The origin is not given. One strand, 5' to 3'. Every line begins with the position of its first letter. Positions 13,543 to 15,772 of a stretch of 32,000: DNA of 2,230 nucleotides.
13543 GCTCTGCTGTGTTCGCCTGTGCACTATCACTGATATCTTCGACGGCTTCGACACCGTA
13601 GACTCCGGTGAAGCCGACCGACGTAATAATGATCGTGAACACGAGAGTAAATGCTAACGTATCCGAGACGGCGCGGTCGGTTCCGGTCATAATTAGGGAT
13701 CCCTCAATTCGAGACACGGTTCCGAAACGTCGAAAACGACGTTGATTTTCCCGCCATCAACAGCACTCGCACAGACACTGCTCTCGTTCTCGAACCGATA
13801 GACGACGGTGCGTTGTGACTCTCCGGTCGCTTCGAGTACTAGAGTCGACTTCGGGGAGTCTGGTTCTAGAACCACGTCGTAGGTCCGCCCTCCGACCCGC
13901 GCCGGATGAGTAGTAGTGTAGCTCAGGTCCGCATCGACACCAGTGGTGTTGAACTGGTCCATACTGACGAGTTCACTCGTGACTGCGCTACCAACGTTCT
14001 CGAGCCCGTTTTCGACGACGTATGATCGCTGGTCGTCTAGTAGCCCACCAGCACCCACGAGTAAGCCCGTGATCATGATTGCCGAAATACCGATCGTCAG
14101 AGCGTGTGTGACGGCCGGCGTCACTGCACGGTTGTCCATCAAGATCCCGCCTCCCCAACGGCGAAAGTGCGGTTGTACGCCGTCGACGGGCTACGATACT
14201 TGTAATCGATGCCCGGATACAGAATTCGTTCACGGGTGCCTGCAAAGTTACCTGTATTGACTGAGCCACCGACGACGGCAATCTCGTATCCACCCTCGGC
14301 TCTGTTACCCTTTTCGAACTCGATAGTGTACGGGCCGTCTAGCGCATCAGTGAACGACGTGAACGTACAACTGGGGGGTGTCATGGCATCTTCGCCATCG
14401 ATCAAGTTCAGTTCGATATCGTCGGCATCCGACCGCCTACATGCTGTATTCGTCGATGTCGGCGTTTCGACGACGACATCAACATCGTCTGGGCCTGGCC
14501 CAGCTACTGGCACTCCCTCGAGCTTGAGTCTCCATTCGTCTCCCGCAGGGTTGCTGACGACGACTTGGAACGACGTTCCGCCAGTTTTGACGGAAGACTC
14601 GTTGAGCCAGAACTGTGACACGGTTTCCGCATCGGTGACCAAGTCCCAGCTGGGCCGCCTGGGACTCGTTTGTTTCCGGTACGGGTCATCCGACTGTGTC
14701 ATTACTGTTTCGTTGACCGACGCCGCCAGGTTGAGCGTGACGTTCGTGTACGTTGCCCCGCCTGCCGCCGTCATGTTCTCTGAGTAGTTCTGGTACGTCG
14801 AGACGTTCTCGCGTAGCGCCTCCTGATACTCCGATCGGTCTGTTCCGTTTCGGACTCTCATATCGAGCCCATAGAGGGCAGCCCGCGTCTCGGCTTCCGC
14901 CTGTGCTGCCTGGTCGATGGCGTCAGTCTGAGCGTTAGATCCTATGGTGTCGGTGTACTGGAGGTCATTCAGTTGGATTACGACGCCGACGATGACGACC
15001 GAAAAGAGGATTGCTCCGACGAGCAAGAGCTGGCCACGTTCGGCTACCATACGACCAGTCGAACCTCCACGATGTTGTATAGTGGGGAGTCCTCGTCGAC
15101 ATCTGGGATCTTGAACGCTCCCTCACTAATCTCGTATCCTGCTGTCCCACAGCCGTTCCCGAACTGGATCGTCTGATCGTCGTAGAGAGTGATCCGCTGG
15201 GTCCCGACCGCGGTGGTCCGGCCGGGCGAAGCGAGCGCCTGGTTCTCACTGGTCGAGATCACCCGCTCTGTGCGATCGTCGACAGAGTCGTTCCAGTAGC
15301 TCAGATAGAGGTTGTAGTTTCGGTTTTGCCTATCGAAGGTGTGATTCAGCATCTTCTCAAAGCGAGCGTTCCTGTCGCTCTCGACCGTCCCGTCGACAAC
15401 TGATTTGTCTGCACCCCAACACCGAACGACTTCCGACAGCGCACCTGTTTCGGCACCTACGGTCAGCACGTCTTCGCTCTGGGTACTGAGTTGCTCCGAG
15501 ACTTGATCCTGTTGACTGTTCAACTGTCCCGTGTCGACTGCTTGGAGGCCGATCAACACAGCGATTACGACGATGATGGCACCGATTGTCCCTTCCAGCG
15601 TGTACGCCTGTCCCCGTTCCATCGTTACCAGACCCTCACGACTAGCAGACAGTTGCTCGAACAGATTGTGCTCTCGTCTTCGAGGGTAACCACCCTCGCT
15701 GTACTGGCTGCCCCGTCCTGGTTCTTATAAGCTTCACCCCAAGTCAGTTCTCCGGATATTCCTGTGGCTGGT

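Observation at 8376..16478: About 8.1 kb low-GC block carrying cassette 2, wedged between tRNA-Ala and pilC with no integrase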

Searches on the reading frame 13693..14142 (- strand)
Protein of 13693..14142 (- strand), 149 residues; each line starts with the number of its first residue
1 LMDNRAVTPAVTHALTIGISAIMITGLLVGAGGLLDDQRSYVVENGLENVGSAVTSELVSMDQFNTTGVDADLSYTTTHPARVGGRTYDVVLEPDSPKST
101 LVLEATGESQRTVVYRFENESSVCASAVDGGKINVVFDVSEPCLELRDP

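Call 6: search_protein_families(library=pfam, proteins=[window:13693-14142:-], max_evalue=0.01)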
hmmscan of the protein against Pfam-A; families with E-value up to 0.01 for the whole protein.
window:13693-14142:- (149 aa): 1 family
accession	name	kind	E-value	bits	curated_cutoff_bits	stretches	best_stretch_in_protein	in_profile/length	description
PF23928.1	DUF7266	-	7.7e-18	65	27.6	1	2-137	1-133/145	Family of unknown function (DUF7266)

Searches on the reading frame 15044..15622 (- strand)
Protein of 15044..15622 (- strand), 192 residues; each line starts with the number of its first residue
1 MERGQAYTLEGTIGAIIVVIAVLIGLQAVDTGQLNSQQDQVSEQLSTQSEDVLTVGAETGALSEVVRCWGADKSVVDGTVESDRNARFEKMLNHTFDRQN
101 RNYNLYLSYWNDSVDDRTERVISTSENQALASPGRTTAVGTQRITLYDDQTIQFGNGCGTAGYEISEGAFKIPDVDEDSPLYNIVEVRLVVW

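Call 6: search_protein_families(library=pfam, proteins=[window:15044-15622:-], max_evalue=0.01)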
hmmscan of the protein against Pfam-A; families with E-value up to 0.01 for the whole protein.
window:15044-15622:- (192 aa): 1 family
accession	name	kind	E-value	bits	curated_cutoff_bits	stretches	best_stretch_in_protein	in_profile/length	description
PF23959.1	DUF7288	-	1.7e-45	156.1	27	1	3-191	1-184/184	Family of unknown function (DUF7288)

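Call 17: find_homologous_proteins(query=window:15044-15622:-, max_evalue=0.00001)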
Query window:15044-15622:- (192 aa): 48 proteins with E <= 0.00001 among 137 candidates.
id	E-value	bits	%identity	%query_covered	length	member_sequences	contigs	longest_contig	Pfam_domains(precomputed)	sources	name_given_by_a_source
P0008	5.6e-120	416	99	100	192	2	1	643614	PF23959.2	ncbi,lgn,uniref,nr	ncbi:DUF7288 family protein [Halomicrobium katesii]|uniref:DUF7288 family protein n=1 Tax=Halomicrob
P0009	3.4e-104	364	85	100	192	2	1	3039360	PF23959.2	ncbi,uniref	ncbi:hypothetical protein ACAH01_10050 [Halomicrobium sp. HM KBTZ05]|uniref:DUF7288 family protein n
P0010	1.6e-95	336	79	100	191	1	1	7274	PF23959.2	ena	-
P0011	1.4e-94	333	78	100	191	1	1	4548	PF23959.2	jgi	jgi:hypothetical protein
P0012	8.9e-92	324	76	100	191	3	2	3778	PF23959.2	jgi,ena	jgi:hypothetical protein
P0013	3.6e-65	237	58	100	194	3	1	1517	PF23959.2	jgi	jgi:hypothetical protein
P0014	5.5e-50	188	51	100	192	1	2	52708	PF23959.2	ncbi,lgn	ncbi:MAG: hypothetical protein ABEJ89_00775 [Haloarculaceae archaeon]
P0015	1.1e-41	161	44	99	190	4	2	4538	PF23959.2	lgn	-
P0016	7.6e-41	158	41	100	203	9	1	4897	PF23959.2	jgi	-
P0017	1.5e-38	151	43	99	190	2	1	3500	PF23959.2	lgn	-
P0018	9.1e-38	148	44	99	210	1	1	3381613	PF23959.2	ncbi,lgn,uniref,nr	ncbi:hypothetical protein BV210_02335 [Halorientalis sp. IM1011]|uniref:DUF7288 family protein n=1 T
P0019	9.3e-38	148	44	99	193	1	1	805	PF23959.2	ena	-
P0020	1.2e-37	148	44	99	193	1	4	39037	PF23959.2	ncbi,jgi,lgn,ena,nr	ncbi:hypothetical protein BRC76_04820 [Halobacteriales archaeon QH_8_67_36]|nr:MAG: hypothetical pro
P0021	1.2e-37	147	44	99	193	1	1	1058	PF23959.2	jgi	-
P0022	1.4e-37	147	45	99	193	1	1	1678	PF23959.2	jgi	jgi:hypothetical protein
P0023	2.1e-37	147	44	99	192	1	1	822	PF23959.2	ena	-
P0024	2.7e-37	146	44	99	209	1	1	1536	PF23959.2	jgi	jgi:hypothetical protein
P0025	4.5e-37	146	43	99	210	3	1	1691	PF23959.2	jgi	jgi:hypothetical protein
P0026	6.7e-37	145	44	99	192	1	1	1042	PF23959.2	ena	-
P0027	1.1e-36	144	42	99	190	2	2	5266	PF23959.2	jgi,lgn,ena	jgi:hypothetical protein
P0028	1.4e-36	144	43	99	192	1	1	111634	PF23959.2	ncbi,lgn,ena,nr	ncbi:hypothetical protein BRC96_06055 [Halobacteriales archaeon QS_6_64_34]|nr:MAG: hypothetical pro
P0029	3.5e-36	143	42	99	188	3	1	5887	PF23959.2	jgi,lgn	jgi:hypothetical protein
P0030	6.1e-36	142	43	99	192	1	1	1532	PF23959.2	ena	-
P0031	1.1e-35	141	40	99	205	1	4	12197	PF23959.2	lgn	-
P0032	2.3e-35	140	42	99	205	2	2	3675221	PF23959.2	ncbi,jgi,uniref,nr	ncbi:DUF7288 family protein [Halorientalis marina]|jgi:hypothetical protein|uniref:DUF7288 family pr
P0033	4.4e-35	139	41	99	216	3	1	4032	PF23959.2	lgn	-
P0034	5.1e-35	139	39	100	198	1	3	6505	PF23959.2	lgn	-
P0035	1.2e-34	138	38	99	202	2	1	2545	PF23959.2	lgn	-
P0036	2.3e-34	137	41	100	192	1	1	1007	PF23959.2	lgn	-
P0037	3.4e-34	136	42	100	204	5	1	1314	PF23959.2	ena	-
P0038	6.1e-33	132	39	99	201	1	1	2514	PF23959.2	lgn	-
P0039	3.9e-29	120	40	99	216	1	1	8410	PF23959.2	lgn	-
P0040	1.9e-28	118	39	100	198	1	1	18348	PF23959.2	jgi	jgi:hypothetical protein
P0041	3.1e-28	117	41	99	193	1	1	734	PF23959.2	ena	-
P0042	6.4e-27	113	40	100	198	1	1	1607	PF23959.2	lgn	-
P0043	1.6e-26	111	38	99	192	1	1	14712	PF23959.2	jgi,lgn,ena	-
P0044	2.9e-25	107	37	99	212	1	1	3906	PF23959.2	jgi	jgi:hypothetical protein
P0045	2.9e-22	97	35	99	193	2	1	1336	PF23959.2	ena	-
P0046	1.5e-20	92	34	99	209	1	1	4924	PF23959.2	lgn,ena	-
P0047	5.0e-19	87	35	99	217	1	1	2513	PF23959.2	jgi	jgi:hypothetical protein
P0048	1.0e-16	79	34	99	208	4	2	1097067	PF23959.2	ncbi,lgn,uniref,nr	ncbi:hypothetical protein [Haladaptatus sp. T7]|uniref:DUF7288 family protein n=1 Tax=Haladaptatus s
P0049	2.0e-15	75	34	99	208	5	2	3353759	PF23959.2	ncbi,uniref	ncbi:hypothetical protein [Haladaptatus sp. CMAA 1911]|uniref:DUF7288 family protein n=1 Tax=unclass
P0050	2.4e-15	75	33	99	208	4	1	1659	PF23959.2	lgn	-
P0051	2.7e-14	71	33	99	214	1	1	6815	PF23959.2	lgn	-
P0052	2.9e-14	71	34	99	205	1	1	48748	PF23959.2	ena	-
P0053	3.7e-13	68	32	99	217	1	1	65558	PF23959.2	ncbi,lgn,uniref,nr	ncbi:hypothetical protein C482_11363 [Natrialba chahannaoensis JCM 10990]|uniref:Uncharacterized pro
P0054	1.3e-12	66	33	99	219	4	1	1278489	PF23959.2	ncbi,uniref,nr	ncbi:hypothetical protein [Natrialba sp. PRR66]|uniref:DUF7288 family protein n=1 Tax=Natrialba sp. 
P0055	4.0e-12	64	36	100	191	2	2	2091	PF23959.2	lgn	-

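Call 18: find_encoding_contigs(protein=P0009, flank=10000, max_places=3)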
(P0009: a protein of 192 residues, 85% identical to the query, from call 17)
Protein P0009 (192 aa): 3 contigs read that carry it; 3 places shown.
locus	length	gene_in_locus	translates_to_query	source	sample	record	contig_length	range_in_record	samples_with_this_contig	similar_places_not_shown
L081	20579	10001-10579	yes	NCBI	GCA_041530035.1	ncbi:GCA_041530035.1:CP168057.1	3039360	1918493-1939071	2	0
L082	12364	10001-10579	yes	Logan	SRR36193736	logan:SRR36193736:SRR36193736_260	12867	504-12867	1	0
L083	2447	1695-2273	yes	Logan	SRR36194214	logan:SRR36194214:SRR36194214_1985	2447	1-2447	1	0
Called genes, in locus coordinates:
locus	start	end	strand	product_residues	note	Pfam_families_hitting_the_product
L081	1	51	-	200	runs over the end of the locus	PF04509:CheC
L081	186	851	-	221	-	PF01596:Methyltransf_3, PF05175:MTS (weak), PF13847:Methyltransf_31, PF13578:Methyltransf_24, PF13649:Methyltransf_25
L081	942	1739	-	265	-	PF03437:BtpA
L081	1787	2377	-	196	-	PF00578:AhpC-TSA, PF08534:Redoxin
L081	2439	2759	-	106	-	-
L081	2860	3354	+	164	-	PF09339:HTH_IclR (weak), PF13404:HTH_AsnC-type (weak), PF13412:HTH_24, PF01037:AsnC_trans_reg, PF22482:AsnC_trans_reg_3 (weak)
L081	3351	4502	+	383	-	PF00155:Aminotran_1_2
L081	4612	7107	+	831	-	PF23990:PilB3_N, PF27713:UCP018868 (faint), PF00437:T2SSE, PF23989:PilB3_C (faint)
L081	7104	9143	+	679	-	PF00482:T2SSF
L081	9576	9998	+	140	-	PF23958:DUF7287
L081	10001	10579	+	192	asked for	PF23959:DUF7288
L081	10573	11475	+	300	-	PF23922:DUF7261 (weak)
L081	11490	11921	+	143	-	PF23928:DUF7266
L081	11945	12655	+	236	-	PF23960:DUF7289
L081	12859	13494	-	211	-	PF13610:DDE_Tnp_IS240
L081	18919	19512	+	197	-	PF23959:DUF7288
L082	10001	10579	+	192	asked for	PF23959:DUF7288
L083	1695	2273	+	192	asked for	PF23959:DUF7288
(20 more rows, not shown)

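Call 48: search_dna_similar(query=window:15044-15622:-, collection=plasmids, mode=protein, max_evalue=0.00001, max_rows=25)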
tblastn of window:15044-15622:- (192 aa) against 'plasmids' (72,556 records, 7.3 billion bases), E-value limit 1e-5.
Records with a match: 1; places in all: 1; records where one place covers at least 80% of the query: 1.
Best place of each record, by identity: <60% 1.
By first word of the organism name: Salinigranum 1.
By predicted mobility (MOB-suite, as given by PLSDB): non-mobilizable 1.
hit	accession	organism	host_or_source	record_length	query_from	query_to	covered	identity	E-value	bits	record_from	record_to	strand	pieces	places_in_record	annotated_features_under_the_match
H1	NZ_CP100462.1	Salinigranum marinum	cell culture,Saline soil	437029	2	192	99%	33.5%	7e-10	64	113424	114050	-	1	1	hypothetical protein (x2)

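Call 49: search_dna_similar(query=window:15044-15622:-, collection=phages, mode=protein, max_evalue=0.001, max_rows=15)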
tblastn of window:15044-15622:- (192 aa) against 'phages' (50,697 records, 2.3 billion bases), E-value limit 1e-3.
No match.

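Call 50: find_related_loci(query=window:15044-15622:-, collection=viral_contigs, flank=10000)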
Query window:15044-15622:- (192 aa) in viral_contigs; peptide patterns used: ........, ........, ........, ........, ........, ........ (x = any residue, [..] = any of these).
1 stretches matched a pattern, but none encodes a relative of the query by tblastn (E <= 1e-3).

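Call 59: predict_structure(alignment_id=A1)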
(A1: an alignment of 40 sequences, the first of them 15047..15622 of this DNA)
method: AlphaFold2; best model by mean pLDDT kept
length: 192 residues; sequences in the alignment: 40
mean_pLDDT: 77.9   pTM: 0.71
mean pLDDT of the five models: 77.9, 76.9, 75.1, 71.8, 66.1
residues with pLDDT >= 90: 70; 70-90: 70; 50-70: 23; < 50: 29
segments of 3 or more residues with pLDDT < 50: 1-12, 21-33
pLDDT, mean of each block of 10 residues (from residue 1): 45 50 45 62 90 96 90 78 82 89 89 77 62 78 94 88 84 85 92 89
secondary structure, 60 per line:
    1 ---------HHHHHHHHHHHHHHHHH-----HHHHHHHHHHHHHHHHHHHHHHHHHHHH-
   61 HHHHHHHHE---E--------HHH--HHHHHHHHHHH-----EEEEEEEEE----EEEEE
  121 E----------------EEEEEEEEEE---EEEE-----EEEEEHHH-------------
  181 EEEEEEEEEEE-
elements in order: H10-26 H32-59 H61-68 H87-97 E103-111 E116-121 E138-147 E151-154 E160-164 E181-191

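Call 62: fold_search(model_id=the predicted structure, library=pdb)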
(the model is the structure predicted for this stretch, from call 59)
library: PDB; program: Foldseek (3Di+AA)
matches with E <= 10: 142; with E <= 0.001: 0
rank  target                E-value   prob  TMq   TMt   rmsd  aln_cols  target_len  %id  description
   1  2w5f_B                1.2e+00  0.06  0.13  0.06  10.4       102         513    7  High resolution crystallographic structure of the Clostridium thermocellum N-terminal endo-1,4-beta-D-xylanase 10B (Xy (released 2010-01-19)
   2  7ay0_D                1.5e+00  0.03  0.14  0.10  20.2       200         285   12  Crystal structure of truncated USP1-UAF1 (released 2021-03-24)
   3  8yy6_A                1.9e+00  0.02  0.14  0.07  15.5       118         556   11  Structure of a murine monoclonal antibody Fab5 targeting Epstein-Barr virus gB (released 2025-10-15)
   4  1t94_B                2.0e+00  0.05  0.15  0.09   9.5       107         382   14  Crystal structure of the catalytic core of human DNA polymerase kappa (released 2004-08-31)
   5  3pzp_A                2.0e+00  0.05  0.16  0.09   9.4       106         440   10  Human DNA polymerase kappa extending opposite a cis-syn thymine dimer (released 2011-12-28)
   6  9gyt_B                2.0e+00  0.05  0.16  0.08   5.9        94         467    8  High resolution structure of B. oleracea mitoribosome (released 2025-10-15)
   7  9zng_BC               2.0e+00  0.04  0.20  0.25  12.1       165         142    6  Cryo-EM structure of the Methanosarcina acetivorans 70S ribosome in complex with SriD (released 2026-01-28)
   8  2w5f_A                2.2e+00  0.04  0.13  0.06   9.9       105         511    7  High resolution crystallographic structure of the Clostridium thermocellum N-terminal endo-1,4-beta-D-xylanase 10B (Xy (released 2010-01-19)
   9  2oh2_A                2.3e+00  0.03  0.15  0.08   9.7       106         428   12  Ternary Complex of Human DNA Polymerase (released 2007-02-27)
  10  3cna                  2.3e+00  0.02  0.14  0.12  13.9       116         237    9  STRUCTURE OF CONCANAVALIN A AT 2.4 ANGSTROMS RESOLUTION (released 1976-10-11)
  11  2f1z_A                2.6e+00  0.02  0.13  0.07   9.1        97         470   12  Crystal structure of HAUSP (released 2006-02-07)
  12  6myd_A                3.0e+00  0.02  0.15  0.17  10.0        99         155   11  Structure of zebrafish TRAF6 in complex with STING CTT (released 2019-05-01)
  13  6brx_B                3.0e+00  0.02  0.15  0.08  10.4       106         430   13  Crystal Structure of Human DNA polymerase kappa in complex with DNA containing the major cisplatin lesion (released 2018-08-22)
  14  6p8o_A                3.1e+00  0.03  0.14  0.19  13.6       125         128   13  Structure of P. aeruginosa ATCC27853 HORMA2-deltaC (released 2019-12-25)
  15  7ay1_D                3.1e+00  0.03  0.14  0.09  10.2       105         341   13  Cryo-EM structure of USP1-UAF1 bound to mono-ubiquitinated FANCD2, and FANCI (released 2021-03-24)
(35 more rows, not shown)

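Call 64: find_encoding_contigs(protein=P0010, flank=8000, max_places=2)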
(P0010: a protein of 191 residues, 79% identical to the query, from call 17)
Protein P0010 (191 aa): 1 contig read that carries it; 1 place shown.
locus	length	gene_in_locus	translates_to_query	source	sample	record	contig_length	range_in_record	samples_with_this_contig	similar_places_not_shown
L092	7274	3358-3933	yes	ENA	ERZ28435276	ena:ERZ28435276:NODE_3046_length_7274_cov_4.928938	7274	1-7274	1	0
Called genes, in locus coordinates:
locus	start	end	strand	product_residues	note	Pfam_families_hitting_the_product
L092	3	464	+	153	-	?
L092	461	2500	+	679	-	PF00482:T2SSF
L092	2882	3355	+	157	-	PF23958:DUF7287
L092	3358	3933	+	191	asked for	PF23959:DUF7288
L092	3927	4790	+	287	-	PF23922:DUF7261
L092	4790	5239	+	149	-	PF23928:DUF7266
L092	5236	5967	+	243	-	PF23960:DUF7289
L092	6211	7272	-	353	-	?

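Call 65: find_encoding_contigs(protein=P0011, flank=8000, max_places=2)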
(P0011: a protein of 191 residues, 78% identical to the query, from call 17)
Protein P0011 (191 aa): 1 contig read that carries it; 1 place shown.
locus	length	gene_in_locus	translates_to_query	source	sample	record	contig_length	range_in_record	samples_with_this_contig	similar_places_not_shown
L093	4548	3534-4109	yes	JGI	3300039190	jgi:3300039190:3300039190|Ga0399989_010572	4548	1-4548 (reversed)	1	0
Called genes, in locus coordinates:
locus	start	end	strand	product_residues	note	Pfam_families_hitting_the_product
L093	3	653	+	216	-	?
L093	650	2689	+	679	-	PF00482:T2SSF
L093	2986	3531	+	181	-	PF23958:DUF7287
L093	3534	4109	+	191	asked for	PF23959:DUF7288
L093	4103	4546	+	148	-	?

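Call 69: find_encoding_contigs(protein=P0012, flank=8000, max_places=3)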
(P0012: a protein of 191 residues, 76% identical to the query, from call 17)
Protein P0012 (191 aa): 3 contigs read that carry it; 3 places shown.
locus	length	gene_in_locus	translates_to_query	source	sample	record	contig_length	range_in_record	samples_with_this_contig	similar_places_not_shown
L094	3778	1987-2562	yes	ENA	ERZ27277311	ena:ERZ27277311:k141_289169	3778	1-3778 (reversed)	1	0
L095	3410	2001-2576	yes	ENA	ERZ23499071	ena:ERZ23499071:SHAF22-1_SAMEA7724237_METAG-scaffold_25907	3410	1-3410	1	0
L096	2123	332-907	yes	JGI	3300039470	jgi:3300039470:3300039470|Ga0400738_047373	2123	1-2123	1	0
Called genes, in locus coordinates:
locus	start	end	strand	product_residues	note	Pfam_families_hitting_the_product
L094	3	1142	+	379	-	?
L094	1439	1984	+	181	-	PF23958:DUF7287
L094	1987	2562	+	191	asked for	PF23959:DUF7288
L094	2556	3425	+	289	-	PF23922:DUF7261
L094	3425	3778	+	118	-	?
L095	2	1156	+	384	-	?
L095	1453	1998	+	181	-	PF23958:DUF7287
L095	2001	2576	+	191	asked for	PF23959:DUF7288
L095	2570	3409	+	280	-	?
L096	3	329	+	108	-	?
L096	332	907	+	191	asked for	PF23959:DUF7288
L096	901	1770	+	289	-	PF23922:DUF7261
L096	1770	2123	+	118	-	?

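Call 70: find_encoding_contigs(protein=P0016, flank=8000, max_places=2)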
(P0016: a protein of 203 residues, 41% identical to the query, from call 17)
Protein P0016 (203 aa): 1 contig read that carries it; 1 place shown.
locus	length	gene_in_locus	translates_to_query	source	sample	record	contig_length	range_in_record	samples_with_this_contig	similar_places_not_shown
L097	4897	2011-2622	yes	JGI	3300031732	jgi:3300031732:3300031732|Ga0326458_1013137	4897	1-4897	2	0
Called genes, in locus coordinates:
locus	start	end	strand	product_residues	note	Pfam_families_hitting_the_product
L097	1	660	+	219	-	?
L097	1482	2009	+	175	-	PF23958:DUF7287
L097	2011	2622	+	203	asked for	PF23959:DUF7288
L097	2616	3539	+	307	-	-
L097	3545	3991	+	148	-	PF23928:DUF7266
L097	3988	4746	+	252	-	PF23960:DUF7289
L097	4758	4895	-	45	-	?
